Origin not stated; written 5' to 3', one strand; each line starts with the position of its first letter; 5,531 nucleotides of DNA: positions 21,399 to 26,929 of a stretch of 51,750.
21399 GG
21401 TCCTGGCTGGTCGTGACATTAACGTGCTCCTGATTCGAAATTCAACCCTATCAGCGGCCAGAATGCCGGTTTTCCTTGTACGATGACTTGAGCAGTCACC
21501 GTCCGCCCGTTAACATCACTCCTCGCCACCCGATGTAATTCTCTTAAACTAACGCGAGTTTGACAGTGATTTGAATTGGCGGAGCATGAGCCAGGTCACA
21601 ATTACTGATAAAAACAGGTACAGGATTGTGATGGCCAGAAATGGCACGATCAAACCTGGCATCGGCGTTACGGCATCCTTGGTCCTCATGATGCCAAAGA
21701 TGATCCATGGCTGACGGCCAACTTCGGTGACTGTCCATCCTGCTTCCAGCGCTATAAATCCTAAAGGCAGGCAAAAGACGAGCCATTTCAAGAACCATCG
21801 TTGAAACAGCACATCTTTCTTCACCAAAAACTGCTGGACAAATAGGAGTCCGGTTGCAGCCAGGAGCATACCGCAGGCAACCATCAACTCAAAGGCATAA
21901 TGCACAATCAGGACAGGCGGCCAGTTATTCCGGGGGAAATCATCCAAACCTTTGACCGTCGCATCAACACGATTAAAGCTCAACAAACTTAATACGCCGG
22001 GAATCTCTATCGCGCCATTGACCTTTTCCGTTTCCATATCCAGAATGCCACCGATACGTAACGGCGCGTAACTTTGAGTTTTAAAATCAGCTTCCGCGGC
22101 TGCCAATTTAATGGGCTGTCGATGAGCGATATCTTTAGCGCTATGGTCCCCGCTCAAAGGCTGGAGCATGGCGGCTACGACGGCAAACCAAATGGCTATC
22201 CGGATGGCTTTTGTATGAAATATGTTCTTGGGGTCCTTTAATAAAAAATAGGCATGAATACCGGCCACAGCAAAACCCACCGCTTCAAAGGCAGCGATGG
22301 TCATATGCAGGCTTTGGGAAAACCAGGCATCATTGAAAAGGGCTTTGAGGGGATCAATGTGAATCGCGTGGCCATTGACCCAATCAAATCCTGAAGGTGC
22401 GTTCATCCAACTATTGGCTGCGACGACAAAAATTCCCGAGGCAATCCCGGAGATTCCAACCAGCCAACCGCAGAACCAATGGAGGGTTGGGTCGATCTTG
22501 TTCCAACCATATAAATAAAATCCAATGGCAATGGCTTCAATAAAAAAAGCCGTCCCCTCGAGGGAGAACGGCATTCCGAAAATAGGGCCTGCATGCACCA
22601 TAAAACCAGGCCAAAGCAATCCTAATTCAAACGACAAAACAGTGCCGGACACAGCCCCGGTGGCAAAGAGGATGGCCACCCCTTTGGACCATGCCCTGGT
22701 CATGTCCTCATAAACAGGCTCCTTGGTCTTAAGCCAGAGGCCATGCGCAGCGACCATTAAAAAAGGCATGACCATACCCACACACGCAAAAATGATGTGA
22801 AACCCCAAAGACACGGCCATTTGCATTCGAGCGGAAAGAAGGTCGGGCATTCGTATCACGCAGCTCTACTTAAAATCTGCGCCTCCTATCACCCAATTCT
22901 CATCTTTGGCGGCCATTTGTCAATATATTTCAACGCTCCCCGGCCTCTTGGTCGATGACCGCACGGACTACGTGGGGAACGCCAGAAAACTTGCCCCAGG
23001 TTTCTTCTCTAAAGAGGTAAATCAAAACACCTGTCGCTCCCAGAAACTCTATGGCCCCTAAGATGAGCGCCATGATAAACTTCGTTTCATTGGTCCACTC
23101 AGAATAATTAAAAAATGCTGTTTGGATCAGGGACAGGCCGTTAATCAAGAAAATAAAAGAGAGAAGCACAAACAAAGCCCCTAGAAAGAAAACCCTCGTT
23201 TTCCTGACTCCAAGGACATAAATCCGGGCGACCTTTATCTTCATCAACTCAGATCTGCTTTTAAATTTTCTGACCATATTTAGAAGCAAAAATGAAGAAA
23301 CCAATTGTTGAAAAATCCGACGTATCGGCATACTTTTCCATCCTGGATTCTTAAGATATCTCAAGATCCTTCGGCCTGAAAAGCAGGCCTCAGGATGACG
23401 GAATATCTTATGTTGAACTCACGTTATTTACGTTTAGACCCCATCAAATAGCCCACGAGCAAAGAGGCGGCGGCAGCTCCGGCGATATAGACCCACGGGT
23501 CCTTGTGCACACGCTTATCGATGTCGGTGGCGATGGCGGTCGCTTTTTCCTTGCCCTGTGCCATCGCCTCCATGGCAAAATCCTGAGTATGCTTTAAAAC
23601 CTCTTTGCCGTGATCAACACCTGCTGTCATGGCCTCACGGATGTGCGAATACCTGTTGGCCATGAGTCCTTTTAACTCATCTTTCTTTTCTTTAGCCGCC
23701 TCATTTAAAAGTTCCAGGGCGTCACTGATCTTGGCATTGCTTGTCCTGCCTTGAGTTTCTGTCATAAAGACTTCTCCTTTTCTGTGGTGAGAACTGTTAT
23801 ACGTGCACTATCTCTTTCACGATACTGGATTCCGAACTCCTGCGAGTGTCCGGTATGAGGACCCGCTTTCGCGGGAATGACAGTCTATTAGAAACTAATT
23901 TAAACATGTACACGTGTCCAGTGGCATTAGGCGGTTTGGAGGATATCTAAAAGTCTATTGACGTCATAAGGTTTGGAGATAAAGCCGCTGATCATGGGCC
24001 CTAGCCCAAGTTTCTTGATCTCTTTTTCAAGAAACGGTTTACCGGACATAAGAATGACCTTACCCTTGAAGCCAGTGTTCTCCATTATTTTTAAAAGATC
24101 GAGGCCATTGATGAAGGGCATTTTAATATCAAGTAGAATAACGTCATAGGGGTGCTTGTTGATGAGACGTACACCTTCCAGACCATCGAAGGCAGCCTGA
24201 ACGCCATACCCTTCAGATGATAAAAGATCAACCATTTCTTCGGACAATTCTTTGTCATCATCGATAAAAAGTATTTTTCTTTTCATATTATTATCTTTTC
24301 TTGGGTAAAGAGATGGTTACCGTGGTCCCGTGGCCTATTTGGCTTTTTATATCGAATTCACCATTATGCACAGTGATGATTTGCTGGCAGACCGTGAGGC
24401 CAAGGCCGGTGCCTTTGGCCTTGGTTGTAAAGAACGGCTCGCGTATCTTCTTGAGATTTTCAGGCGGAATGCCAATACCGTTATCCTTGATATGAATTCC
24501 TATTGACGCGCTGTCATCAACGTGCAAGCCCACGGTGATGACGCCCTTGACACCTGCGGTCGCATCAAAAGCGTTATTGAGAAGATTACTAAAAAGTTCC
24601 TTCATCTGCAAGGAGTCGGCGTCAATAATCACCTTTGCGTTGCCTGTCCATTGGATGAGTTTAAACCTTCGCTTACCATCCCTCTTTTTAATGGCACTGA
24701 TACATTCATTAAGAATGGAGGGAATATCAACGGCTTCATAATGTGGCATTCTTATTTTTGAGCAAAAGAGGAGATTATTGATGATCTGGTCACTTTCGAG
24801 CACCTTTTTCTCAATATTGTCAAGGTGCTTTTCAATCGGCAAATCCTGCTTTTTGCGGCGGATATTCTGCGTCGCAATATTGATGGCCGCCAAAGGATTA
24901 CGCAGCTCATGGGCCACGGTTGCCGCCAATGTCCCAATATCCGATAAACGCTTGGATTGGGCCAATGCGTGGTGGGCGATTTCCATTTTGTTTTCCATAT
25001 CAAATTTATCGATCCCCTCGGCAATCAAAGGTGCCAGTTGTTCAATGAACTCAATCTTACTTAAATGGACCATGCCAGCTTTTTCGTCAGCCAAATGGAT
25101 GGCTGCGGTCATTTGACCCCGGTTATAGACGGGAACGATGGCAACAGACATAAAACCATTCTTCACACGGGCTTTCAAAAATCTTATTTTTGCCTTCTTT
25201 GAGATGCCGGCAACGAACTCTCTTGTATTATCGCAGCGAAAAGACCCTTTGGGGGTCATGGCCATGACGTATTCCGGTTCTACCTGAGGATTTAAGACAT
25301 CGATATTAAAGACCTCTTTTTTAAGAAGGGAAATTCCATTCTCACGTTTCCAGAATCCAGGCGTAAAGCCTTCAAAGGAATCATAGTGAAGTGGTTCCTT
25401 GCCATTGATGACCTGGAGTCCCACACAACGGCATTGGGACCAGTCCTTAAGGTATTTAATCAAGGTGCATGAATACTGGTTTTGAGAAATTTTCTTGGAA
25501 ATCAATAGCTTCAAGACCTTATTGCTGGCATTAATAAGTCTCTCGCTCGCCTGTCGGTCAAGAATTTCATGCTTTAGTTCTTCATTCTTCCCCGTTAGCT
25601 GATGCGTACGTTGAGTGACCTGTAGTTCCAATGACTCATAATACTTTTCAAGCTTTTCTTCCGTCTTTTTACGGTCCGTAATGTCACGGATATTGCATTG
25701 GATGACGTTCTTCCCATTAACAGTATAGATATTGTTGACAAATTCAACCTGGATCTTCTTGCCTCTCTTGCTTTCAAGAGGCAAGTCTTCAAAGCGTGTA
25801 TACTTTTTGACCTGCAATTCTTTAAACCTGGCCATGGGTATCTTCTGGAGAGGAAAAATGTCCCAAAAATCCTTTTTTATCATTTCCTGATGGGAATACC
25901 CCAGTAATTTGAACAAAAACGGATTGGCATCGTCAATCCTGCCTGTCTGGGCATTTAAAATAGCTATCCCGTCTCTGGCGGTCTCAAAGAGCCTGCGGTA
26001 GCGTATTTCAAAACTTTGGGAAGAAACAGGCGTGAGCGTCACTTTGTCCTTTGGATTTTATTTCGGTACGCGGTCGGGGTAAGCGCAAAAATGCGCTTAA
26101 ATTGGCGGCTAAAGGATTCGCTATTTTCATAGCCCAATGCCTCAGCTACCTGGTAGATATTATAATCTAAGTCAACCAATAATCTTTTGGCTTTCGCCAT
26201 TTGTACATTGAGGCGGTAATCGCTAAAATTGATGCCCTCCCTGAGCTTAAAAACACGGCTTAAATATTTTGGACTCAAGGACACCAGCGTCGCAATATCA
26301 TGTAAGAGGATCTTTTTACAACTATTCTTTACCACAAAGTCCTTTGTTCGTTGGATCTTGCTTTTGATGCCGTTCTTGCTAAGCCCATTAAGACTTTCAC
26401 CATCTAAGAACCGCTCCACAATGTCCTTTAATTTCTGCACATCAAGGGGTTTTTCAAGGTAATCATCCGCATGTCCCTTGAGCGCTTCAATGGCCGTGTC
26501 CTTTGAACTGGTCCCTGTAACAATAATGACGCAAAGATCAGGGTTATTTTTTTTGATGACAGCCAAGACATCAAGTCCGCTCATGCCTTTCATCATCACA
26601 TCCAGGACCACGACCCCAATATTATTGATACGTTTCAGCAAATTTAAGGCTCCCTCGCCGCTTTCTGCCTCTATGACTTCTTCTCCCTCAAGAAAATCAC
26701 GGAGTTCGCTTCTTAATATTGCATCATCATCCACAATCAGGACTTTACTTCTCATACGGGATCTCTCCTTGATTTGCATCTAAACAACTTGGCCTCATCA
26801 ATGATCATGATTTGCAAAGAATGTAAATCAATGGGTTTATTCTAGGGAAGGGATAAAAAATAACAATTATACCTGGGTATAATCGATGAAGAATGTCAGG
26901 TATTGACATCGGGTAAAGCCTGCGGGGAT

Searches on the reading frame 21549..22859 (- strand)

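Call 6: search_protein_families(library=pfam, proteins=[window:21549-22859:-])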
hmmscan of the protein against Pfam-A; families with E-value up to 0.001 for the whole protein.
window:21549-22859:- (436 aa): 1 family
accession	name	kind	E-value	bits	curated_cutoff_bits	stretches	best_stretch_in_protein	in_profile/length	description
PF01654.22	Cyt_bd_oxida_I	-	6.8e-142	473.3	26.2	1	10-430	2-415/418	Cytochrome bd terminal oxidase subunit I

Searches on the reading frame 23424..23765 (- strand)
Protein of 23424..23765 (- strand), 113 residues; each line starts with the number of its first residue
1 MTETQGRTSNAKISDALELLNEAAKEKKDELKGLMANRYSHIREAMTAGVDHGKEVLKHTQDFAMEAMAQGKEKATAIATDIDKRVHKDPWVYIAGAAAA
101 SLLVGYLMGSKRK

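Call 7: search_protein_families(library=pfam, proteins=[window:23424-23765:-])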
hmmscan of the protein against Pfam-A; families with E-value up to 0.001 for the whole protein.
window:23424-23765:- (113 aa): 1 family
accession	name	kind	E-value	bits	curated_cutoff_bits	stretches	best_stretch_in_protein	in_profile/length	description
PF19029.5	DUF883_C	-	0.0007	19.6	27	0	83-109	2-28/30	DUF883 C-terminal glycine zipper region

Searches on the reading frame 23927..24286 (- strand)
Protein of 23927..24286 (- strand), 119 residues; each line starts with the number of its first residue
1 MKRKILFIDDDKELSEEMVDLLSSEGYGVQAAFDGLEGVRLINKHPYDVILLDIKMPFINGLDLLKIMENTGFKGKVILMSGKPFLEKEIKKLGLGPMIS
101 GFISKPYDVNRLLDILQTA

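Call 7: search_protein_families(library=pfam, proteins=[window:23927-24286:-])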
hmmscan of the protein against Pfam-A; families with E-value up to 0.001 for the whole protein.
window:23927-24286:- (119 aa): 1 family
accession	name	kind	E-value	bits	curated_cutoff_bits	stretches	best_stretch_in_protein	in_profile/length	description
PF00072.30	Response_reg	-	4.2e-21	75.6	30.2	1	5-116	1-110/111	Response regulator receiver domain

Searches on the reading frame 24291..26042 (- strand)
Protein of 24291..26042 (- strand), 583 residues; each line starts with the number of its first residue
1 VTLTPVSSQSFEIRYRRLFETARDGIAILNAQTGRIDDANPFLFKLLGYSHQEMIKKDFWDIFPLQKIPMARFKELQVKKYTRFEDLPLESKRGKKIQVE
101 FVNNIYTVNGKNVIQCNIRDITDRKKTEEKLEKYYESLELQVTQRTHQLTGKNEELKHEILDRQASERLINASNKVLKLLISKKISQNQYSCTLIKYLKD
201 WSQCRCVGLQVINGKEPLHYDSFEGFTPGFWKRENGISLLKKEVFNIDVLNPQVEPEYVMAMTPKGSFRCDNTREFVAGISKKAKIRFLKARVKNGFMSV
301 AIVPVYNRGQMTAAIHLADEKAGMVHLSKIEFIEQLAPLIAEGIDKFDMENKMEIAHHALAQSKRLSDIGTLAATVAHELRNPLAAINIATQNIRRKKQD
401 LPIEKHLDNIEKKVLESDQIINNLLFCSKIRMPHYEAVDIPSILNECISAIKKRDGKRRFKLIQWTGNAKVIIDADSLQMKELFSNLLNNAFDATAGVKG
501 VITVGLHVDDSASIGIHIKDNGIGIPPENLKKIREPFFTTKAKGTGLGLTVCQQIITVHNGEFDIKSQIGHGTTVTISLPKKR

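Call 7: search_protein_families(library=pfam, proteins=[window:24291-26042:-])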
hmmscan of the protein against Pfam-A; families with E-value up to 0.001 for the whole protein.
window:24291-26042:- (583 aa): 7 families
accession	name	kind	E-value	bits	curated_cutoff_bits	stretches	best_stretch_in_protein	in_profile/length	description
PF02518.31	HATPase_c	-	1.5e-26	93.4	26.4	1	476-582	2-110/111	Histidine kinase-, DNA gyrase B-, and HSP90-like ATPase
PF00512.31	HisKA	-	2.4e-10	40.8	26.9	1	370-431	3-64/66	His Kinase A (phospho-acceptor) domain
PF13188.13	PAS_8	-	2.6e-09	37.1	21.8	1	14-64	2-51/65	PAS domain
PF13426.13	PAS_9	-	1.2e-07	32.4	27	1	24-123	2-103/103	PAS domain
PF14501.12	HATPase_c_5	-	2.7e-05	24.5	22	1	480-567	6-90/102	GHKL domain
PF00989.32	PAS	-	8.1e-05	23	22.6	1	14-121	2-113/113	PAS fold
PF13589.12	HATPase_c_3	-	0.00014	22.4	25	0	486-532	9-52/137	Histidine kinase-, DNA gyrase B-, and HSP90-like ATPase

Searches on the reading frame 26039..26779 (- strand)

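Call 7: search_protein_families(library=pfam, proteins=[window:26039-26779:-])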
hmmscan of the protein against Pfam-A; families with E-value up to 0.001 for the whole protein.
window:26039-26779:- (246 aa): 3 families
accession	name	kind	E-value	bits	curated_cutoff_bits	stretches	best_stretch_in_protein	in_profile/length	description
PF00072.30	Response_reg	-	2.3e-25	89.3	30.2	1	13-121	1-110/111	Response regulator receiver domain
PF12833.13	HTH_18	-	6.6e-22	78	33.6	1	162-240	1-79/80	Helix-turn-helix domain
PF00165.29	HTH_AraC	-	1.4e-12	47.8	26.6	1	208-240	11-42/42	Bacterial regulatory helix-turn-helix proteins, AraC family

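Call 67: search_protein_families(library=ncbifam, proteins=[window:26039-26779:-], max_evalue=0.001)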
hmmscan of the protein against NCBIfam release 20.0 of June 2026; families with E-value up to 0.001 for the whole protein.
window:26039-26779:- (246 aa): 126 families (the best 25 are shown)
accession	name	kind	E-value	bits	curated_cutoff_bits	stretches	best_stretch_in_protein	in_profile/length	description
NF047788.1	TransRegPocR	equivalog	1.8e-20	73.4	500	1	96-244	148-293/296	transcriptional regulator PocR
NF008469.0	PRK11361.1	equivalog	6.2e-20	71.3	714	1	10-131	4-126/461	acetoacetate metabolism transcriptional regulator AtoC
NF051870.1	NAssimRespRegNtrX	equivalog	1.2e-19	70.6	600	1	11-152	2-145/452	nitrogen assimilation response regulator NtrX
NF047455.1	TF_Staph_AryK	equivalog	2e-19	69.4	850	1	120-244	137-261/759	transcriptional regulator AryK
TIGR01818.1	ntrC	equivalog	3.5e-19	69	558.6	1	13-129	1-118/463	nitrogen regulation protein NR(I)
NF007689.0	PRK10365.1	equivalog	2.1e-18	66.4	760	1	11-163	6-156/441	sigma-54-dependent response regulator transcription factor ZraR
NF006900.1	PRK09390.1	equivalog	2.8e-18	66.2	255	1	11-129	5-124/203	response regulator FixJ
NF053854.1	RespRegPhoBBctds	equivalog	4.2e-18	65.5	270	1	13-161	1-151/225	two-component system response regulator PhoB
NF053512.1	nitric_RR_NosR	exception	8e-18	64.7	400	1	13-130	1-120/422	response regulator c-di-GMP phosphodiesterase, NosR family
NF045505.1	RR_RssB_Pseudo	equivalog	1e-17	64.3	700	1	10-131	5-128/394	two-component system response regulator RssB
NF049932.1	TranspRegBtr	equivalog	4.9e-17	61.6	900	1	131-243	155-267/531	bacillibactin transport transcriptional regulator Btr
NF007860.0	PRK10572.1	equivalog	9.7e-17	60.7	208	1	133-244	176-287/292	arabinose operon transcriptional regulator AraC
NF008176.1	PRK10923.1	equivalog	2e-16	59.7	620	1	10-126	3-120/469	nitrogen regulation protein NR(I)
NF007005.1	PRK09468.1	equivalog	5.2e-16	58.8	331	1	10-123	3-117/237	osmolarity response regulator transcription factor OmpR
NF008677.0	PRK11697.1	equivalog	5.3e-16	58.7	246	1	12-161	3-148/238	two-component system response regulator BtsR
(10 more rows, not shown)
